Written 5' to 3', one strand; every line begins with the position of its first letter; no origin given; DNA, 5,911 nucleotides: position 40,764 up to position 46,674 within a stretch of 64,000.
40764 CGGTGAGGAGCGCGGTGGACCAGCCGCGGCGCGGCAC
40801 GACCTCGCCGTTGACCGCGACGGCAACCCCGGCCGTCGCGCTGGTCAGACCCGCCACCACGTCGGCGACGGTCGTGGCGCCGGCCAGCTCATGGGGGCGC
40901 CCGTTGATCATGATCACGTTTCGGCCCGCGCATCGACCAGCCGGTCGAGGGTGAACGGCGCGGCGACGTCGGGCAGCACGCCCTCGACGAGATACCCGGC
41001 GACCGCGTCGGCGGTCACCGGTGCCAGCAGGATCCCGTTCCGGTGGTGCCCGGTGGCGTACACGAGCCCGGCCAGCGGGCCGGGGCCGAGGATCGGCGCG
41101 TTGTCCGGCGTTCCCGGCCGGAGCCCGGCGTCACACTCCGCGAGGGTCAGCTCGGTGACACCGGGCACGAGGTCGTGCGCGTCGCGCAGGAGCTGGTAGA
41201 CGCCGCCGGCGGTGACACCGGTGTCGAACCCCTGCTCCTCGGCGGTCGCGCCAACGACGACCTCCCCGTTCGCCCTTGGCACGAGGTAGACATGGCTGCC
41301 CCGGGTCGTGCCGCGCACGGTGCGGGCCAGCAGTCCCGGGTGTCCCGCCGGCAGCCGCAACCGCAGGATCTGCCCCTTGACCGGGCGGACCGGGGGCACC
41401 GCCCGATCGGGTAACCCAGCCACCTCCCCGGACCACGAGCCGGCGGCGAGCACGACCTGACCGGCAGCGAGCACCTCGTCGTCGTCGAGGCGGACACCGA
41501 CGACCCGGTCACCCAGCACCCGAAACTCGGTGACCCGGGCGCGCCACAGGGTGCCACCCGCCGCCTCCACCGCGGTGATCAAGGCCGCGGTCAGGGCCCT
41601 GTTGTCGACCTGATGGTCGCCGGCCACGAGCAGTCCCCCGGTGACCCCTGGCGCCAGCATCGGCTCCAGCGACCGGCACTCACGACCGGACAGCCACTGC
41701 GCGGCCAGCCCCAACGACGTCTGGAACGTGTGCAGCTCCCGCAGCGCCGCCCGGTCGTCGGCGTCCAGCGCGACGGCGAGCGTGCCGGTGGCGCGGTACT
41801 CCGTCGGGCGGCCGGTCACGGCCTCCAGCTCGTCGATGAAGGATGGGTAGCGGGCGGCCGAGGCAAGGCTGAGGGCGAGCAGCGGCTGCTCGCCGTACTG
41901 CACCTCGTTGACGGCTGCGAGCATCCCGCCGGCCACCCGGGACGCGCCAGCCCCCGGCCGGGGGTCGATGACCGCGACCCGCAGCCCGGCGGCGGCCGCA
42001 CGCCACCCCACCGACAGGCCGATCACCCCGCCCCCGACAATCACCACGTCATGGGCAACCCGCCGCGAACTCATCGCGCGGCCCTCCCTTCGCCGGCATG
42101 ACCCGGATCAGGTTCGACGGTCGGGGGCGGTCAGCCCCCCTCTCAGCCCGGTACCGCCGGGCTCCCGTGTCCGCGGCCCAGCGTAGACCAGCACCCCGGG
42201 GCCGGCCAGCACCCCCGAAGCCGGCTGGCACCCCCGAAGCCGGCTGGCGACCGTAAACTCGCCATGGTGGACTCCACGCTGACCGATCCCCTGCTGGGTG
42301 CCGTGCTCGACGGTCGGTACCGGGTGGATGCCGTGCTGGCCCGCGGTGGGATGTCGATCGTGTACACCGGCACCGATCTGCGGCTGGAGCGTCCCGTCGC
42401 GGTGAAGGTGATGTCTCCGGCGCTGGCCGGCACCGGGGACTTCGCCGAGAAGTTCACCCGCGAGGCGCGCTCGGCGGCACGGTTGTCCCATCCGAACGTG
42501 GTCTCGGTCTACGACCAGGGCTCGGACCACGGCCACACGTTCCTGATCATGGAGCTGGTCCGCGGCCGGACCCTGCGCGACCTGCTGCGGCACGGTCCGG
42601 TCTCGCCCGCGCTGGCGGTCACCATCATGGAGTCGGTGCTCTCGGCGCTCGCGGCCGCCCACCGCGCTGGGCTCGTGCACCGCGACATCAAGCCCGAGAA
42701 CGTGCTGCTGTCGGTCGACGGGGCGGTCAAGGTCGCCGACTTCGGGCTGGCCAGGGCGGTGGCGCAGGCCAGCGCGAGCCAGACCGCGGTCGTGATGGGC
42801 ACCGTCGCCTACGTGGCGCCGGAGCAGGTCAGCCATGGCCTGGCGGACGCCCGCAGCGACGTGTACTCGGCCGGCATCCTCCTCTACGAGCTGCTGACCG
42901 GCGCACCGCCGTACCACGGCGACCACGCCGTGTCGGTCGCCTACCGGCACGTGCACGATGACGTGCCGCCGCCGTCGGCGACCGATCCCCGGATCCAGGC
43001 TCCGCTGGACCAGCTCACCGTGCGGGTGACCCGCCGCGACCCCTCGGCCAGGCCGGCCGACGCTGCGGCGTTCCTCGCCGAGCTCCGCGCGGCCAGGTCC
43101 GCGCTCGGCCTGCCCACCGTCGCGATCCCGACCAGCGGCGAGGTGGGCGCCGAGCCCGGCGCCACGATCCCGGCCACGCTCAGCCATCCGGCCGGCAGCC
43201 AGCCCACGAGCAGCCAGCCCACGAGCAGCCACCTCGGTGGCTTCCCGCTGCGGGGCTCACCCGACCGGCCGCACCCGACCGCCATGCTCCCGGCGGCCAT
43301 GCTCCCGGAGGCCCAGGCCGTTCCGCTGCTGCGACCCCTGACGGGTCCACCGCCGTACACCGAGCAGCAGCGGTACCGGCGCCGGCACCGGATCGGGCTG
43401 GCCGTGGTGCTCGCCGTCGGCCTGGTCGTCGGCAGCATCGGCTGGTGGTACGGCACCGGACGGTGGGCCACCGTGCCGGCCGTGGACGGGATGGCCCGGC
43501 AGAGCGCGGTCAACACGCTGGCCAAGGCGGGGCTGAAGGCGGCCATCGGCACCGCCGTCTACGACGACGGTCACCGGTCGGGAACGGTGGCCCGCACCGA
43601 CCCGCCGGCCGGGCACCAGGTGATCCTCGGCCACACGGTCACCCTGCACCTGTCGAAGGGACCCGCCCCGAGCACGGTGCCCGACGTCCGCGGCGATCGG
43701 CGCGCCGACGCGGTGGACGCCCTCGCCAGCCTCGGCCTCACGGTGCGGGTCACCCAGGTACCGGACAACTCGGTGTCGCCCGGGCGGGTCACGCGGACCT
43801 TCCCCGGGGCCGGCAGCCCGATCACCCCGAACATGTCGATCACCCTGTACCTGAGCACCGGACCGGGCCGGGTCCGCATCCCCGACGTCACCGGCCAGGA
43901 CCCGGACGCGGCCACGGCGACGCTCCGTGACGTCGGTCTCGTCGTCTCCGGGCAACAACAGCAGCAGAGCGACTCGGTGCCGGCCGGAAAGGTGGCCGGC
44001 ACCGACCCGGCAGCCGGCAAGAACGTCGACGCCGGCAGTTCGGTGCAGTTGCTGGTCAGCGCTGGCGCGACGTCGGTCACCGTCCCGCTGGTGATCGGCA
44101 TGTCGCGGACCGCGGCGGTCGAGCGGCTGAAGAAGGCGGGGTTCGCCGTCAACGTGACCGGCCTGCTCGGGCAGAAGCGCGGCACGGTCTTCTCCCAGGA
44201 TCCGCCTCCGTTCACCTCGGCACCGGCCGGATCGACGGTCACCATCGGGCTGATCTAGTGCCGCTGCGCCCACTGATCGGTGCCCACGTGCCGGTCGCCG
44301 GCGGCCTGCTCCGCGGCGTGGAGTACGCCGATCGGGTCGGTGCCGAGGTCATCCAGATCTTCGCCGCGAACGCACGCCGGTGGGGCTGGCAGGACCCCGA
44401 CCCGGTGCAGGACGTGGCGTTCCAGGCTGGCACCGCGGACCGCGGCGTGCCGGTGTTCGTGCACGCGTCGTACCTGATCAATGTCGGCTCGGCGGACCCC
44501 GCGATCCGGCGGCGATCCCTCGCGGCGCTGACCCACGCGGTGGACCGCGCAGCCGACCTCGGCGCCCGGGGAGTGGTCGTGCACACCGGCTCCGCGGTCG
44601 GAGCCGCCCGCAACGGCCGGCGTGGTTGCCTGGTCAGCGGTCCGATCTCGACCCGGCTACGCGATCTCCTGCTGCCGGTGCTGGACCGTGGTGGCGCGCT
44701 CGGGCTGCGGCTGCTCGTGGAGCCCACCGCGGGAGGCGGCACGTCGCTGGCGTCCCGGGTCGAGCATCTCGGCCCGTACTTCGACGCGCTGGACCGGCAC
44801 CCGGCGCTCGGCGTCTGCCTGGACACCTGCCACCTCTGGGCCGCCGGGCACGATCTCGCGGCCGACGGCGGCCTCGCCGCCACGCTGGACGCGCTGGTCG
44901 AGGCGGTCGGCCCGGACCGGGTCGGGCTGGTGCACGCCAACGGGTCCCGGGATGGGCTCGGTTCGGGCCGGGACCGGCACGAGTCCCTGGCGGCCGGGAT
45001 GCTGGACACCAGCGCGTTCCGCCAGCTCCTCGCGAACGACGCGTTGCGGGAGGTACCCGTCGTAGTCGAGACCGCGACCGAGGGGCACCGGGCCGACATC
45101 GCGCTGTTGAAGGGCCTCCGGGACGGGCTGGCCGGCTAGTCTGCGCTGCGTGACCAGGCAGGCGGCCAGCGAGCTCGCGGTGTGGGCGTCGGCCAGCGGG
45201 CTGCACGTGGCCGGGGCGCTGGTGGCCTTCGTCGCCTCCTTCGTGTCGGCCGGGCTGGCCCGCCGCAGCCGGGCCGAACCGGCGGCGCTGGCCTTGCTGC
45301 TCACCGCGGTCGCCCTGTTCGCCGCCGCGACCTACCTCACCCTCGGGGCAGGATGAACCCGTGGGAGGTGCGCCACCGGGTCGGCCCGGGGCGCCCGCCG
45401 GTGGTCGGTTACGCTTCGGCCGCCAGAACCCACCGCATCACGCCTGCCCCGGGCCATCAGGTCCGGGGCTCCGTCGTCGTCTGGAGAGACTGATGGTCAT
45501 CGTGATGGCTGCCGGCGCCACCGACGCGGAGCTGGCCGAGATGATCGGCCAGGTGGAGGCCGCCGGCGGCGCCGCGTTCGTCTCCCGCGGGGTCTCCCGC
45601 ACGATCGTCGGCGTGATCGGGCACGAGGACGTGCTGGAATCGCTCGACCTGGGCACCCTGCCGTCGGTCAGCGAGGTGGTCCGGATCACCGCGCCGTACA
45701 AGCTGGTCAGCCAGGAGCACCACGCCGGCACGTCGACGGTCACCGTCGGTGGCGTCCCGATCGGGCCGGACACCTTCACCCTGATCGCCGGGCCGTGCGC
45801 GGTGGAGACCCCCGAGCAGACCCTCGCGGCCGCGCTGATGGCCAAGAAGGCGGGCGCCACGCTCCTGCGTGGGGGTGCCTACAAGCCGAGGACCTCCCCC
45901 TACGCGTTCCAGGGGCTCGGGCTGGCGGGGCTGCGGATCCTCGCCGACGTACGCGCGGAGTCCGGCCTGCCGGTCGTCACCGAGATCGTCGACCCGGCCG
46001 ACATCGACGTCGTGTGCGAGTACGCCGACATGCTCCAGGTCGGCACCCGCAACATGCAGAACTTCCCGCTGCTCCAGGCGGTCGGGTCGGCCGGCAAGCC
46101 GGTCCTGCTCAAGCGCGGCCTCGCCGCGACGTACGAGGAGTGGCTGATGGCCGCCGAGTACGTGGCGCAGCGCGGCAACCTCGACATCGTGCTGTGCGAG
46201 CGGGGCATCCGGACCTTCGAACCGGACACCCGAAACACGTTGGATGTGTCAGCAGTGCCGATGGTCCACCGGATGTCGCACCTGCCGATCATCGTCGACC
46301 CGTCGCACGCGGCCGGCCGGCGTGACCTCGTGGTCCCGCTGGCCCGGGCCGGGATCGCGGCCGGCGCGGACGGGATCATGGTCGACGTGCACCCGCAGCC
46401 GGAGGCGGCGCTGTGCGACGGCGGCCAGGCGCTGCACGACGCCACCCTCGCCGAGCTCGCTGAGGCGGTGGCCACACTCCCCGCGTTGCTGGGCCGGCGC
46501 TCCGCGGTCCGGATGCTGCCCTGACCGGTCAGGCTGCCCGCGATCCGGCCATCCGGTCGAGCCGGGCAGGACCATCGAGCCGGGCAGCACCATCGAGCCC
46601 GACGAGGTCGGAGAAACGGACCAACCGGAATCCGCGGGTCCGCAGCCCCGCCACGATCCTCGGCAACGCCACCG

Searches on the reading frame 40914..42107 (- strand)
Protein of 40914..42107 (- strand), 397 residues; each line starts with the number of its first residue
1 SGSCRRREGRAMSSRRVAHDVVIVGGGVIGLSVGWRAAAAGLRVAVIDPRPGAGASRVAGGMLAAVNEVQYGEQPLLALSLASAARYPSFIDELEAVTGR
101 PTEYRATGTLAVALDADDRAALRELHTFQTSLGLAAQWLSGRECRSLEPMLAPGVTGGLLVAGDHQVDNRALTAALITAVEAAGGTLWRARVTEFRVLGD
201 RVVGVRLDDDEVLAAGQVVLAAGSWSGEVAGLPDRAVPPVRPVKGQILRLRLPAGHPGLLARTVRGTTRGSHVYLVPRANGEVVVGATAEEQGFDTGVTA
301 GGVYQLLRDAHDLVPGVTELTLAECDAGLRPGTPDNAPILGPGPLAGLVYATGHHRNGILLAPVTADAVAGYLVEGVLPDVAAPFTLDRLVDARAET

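Call 29: search_protein_families(library=pfam, proteins=[window:40914-42107:-], max_evalue=0.01)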
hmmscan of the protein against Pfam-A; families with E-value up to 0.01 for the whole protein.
window:40914-42107:- (397 aa): 10 families
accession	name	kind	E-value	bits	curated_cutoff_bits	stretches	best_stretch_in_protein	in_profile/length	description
PF01266.30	DAO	-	9.3e-71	239.6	27.9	1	20-370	1-351/353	FAD dependent oxidoreductase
PF00890.30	FAD_binding_2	-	1.9e-06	27.8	20.4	1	20-227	1-206/414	FAD binding domain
PF07992.20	Pyr_redox_2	-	1.2e-05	25.4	26.1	1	13-53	137-177/291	Pyridine nucleotide-disulphide oxidoreductase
PF01134.28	GIDA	-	5.3e-05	22.9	22.1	0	166-226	91-152/391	Glucose inhibited division protein A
PF13450.12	NAD_binding_8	-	0.00019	22.1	21.9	1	23-54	1-32/68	NAD(P)-binding Rossmann-like domain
PF01946.23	Thi4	-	0.00022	21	26.2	1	17-64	16-64/235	Thi4 family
PF03486.20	HI0933_like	-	0.0003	20.8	50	0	19-54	1-36/244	HI0933-like protein Rossmann domain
PF13478.12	XdhC_C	-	0.0018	19.3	29.7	0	21-176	1-65/125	XdhC Rossmann domain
PF00070.33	Pyr_redox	-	0.0069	17.3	22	0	21-51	2-32/82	Pyridine nucleotide-disulphide oxidoreductase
PF05834.18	Lycopene_cycl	-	0.0072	15.9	23.4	0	20-53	1-36/380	Lycopene cyclase protein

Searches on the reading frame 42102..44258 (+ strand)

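Call 29: search_protein_families(library=pfam, proteins=[window:42102-44258:+], max_evalue=0.01)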
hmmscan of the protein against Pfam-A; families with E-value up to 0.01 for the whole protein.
window:42102-44258:+ (718 aa): 5 families
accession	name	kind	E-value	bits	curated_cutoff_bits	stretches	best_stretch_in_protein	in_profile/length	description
PF03793.24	PASTA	-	1.3e-54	182.4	23.2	4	591-653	1-63/64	PASTA domain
PF00069.31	Pkinase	-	1.4e-49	169.3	31.7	1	73-319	1-253/263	Protein kinase domain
PF07714.23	PK_Tyr_Ser-Thr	-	2.6e-33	115.9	23.1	1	76-318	4-249/258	Protein tyrosine and serine/threonine kinase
PF01636.29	APH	-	2.5e-06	27.9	23.2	1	101-189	25-110/239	Phosphotransferase enzyme family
PF03109.22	ABC1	-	1.1e-05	25.1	22.9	1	114-227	116-224/244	ABC1 atypical kinase-like domain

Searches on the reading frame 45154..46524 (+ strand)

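Call 87: search_protein_families(library=pfam, proteins=[window:45154-46524:+], max_evalue=0.0001)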
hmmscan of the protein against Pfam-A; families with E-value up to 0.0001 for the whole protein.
window:45154-46524:+ (456 aa): 3 families
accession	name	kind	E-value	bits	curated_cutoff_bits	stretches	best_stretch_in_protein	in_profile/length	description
PF00793.26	DAHP_synth_1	-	4.7e-77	259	25.5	1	200-439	9-261/270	DAHP synthetase I family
PF18152.6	DAHP_snth_FXD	-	1.5e-15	57.2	27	1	114-179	1-66/67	DAHP synthase ferredoxin-like domain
PF03102.20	NeuB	-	7.4e-05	22.8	22.1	0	263-348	61-146/241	NeuB family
